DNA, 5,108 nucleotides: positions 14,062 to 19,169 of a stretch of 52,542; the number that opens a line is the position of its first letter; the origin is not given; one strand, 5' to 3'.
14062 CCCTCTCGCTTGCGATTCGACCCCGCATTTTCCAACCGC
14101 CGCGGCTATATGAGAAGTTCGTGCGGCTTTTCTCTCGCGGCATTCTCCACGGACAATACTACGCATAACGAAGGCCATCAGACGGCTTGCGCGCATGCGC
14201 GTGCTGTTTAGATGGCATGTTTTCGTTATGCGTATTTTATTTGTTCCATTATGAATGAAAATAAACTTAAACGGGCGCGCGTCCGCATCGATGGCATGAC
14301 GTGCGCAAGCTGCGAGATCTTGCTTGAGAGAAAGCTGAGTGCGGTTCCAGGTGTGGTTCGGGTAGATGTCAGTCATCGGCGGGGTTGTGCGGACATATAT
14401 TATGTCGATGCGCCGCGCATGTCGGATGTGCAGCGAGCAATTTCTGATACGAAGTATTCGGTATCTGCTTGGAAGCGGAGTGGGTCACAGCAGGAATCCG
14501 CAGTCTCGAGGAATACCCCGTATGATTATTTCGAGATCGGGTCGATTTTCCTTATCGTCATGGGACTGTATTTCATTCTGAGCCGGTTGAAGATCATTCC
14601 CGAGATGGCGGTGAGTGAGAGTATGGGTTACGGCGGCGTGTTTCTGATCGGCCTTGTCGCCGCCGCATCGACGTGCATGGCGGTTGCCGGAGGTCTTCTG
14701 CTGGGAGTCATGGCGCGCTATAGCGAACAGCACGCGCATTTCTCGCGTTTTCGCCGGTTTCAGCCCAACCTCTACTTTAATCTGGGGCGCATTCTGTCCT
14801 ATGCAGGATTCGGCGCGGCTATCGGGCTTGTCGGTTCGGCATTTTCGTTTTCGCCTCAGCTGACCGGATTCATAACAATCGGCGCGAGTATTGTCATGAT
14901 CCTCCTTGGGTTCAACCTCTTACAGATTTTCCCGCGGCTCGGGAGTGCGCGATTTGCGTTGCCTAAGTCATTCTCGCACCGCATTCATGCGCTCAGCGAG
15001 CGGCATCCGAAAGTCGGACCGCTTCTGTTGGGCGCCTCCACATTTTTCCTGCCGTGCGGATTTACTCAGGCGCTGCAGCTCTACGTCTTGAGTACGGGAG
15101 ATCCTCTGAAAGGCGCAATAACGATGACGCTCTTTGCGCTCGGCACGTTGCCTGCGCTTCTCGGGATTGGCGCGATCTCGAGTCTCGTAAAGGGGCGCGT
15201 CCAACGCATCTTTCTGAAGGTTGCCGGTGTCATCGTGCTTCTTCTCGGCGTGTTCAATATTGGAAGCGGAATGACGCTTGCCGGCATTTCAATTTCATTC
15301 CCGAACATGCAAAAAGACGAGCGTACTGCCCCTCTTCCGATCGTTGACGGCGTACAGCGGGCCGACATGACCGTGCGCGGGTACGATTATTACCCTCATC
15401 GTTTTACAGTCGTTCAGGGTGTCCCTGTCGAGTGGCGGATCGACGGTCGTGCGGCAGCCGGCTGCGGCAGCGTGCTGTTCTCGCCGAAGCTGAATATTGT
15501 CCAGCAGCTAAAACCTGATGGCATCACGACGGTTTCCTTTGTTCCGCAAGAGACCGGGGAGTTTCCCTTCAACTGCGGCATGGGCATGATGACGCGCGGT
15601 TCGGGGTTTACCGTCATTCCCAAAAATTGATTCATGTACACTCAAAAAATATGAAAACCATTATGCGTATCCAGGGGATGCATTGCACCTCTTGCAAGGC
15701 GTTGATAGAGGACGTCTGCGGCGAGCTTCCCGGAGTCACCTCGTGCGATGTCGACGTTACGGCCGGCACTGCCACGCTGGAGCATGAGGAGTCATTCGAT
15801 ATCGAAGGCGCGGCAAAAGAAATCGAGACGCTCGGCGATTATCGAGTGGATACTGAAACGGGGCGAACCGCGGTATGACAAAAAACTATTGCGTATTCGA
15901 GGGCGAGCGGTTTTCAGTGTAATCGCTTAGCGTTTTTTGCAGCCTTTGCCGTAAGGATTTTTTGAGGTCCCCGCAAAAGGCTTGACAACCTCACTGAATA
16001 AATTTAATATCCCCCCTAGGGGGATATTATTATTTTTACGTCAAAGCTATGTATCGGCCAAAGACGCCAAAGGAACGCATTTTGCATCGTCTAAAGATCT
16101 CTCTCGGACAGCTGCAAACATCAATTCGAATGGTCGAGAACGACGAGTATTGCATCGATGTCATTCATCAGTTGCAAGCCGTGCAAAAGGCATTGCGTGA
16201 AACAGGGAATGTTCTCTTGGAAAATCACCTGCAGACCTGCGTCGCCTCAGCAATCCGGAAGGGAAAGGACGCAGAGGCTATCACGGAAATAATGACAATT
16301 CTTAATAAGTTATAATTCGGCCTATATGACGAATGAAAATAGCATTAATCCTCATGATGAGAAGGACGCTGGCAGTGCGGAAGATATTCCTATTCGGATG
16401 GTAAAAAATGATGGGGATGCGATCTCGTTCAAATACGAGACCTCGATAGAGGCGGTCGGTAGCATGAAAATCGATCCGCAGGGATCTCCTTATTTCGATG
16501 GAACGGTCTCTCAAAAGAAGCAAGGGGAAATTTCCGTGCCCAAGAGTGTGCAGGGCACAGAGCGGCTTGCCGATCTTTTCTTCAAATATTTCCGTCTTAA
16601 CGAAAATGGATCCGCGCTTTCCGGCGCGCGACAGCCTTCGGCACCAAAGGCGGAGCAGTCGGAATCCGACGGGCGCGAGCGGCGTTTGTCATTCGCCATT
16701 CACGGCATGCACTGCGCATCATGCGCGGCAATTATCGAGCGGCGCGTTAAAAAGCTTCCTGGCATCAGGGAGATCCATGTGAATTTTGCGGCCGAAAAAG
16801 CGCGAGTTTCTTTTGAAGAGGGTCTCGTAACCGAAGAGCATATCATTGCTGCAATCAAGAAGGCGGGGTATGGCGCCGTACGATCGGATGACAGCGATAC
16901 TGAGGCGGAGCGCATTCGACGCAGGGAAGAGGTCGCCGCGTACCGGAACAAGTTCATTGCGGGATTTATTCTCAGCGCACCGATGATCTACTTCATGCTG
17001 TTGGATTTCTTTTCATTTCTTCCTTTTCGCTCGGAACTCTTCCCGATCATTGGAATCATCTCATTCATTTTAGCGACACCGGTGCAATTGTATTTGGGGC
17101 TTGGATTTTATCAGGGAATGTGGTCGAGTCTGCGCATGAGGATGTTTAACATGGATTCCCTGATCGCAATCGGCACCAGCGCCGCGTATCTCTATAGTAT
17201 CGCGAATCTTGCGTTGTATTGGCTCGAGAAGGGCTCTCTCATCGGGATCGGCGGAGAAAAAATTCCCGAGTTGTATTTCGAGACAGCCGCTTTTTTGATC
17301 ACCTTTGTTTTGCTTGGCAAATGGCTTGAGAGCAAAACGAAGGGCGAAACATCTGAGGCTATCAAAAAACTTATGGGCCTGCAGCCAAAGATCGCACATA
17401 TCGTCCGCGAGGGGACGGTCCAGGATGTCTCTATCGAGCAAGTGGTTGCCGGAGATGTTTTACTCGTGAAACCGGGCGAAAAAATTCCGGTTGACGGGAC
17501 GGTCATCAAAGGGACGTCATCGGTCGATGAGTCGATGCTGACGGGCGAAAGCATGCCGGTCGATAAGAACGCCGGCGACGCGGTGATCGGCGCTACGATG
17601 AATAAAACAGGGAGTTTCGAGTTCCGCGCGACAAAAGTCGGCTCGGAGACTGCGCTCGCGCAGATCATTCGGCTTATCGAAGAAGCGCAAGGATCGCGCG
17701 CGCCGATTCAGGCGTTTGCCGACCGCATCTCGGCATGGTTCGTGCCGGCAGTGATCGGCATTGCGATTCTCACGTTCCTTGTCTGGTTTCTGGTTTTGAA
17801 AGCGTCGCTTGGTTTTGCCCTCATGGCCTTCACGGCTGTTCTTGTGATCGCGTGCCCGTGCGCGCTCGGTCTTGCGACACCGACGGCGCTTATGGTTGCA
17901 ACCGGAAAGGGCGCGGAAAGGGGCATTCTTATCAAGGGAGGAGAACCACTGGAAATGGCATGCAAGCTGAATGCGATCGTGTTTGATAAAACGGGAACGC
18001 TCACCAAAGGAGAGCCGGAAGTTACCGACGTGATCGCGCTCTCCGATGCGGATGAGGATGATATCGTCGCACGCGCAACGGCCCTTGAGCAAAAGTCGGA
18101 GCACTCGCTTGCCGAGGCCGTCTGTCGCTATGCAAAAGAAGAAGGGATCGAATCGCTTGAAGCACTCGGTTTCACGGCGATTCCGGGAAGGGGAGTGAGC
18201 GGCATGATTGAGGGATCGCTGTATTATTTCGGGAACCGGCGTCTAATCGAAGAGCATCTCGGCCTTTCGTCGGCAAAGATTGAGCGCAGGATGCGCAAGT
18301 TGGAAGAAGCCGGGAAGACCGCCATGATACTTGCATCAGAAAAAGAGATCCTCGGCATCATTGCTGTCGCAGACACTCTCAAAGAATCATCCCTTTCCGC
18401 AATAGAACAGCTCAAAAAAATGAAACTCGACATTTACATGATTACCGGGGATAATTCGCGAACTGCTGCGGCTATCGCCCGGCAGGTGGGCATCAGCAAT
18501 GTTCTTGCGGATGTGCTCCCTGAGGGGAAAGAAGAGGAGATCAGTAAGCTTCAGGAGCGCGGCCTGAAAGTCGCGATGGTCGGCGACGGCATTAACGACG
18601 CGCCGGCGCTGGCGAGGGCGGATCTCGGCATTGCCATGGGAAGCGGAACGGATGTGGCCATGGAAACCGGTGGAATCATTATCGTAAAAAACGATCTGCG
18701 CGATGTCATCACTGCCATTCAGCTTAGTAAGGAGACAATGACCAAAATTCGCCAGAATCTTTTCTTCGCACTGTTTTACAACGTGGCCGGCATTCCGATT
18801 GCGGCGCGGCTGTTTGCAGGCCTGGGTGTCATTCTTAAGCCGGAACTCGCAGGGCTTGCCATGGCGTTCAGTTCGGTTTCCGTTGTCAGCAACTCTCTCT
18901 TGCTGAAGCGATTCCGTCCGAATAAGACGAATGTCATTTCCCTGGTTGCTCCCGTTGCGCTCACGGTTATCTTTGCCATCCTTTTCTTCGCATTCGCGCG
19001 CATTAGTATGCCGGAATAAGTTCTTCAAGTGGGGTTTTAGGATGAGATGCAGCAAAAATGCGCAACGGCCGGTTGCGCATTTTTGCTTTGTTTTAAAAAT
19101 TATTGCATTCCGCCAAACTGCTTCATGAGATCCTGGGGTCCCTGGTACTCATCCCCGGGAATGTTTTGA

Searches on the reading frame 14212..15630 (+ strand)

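Call 91: search_protein_families(library=pfam, proteins=[window:14212-15630:+], max_evalue=0.00001)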
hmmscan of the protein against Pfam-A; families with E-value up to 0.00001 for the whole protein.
window:14212-15630:+ (472 aa): 4 families
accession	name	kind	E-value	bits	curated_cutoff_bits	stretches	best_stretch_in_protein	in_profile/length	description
PF13386.12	DsbD_2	-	4.1e-36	125.2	24.9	1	143-347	2-198/199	Cytochrome C biogenesis protein transmembrane region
PF00403.32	HMA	-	9e-09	36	24.8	1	24-82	2-61/62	Heavy-metal-associated domain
PF02683.22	DsbD_TM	-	1.6e-07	31.3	27.1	1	142-323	7-185/219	Cytochrome C biogenesis protein transmembrane domain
PF13473.12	Cupredoxin_1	-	1e-06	29.1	27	1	382-463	21-100/104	Cupredoxin-like domain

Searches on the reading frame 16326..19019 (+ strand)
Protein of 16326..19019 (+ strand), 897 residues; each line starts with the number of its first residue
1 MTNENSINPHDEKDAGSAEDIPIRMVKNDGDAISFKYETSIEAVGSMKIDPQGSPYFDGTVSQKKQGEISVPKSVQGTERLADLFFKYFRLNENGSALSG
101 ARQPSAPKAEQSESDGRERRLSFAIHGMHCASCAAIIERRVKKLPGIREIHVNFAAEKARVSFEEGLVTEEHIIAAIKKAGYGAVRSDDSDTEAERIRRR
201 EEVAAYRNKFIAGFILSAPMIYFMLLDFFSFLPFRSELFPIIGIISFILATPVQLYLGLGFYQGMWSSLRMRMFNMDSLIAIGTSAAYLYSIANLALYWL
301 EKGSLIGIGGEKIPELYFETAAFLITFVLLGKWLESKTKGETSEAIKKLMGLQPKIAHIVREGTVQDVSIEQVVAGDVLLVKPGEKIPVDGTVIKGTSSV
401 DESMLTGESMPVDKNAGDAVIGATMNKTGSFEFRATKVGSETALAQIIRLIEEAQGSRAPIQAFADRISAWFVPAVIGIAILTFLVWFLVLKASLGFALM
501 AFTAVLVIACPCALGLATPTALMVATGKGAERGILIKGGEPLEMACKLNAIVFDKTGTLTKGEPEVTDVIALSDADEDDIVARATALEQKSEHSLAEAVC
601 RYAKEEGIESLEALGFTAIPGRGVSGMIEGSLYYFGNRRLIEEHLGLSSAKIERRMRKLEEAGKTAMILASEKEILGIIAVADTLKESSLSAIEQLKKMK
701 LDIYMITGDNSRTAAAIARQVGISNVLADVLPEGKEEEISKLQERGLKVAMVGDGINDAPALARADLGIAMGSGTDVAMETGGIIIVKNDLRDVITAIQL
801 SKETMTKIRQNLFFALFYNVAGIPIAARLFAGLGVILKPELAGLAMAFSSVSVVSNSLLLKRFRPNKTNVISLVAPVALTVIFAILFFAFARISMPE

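Call 91: search_protein_families(library=pfam, proteins=[window:16326-19019:+], max_evalue=0.00001)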
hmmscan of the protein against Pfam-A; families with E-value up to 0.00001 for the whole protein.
window:16326-19019:+ (897 aa): 3 families
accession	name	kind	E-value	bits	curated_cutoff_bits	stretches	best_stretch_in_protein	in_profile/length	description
PF00122.25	E1-E2_ATPase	-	3.2e-62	209.7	28.1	1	352-531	2-180/181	E1-E2 ATPase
PF00702.32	Hydrolase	-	2.8e-38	132.7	26.4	1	549-766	2-191/191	haloacid dehalogenase-like hydrolase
PF00403.32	HMA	-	1e-16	61.5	24.8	1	123-182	2-61/62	Heavy-metal-associated domain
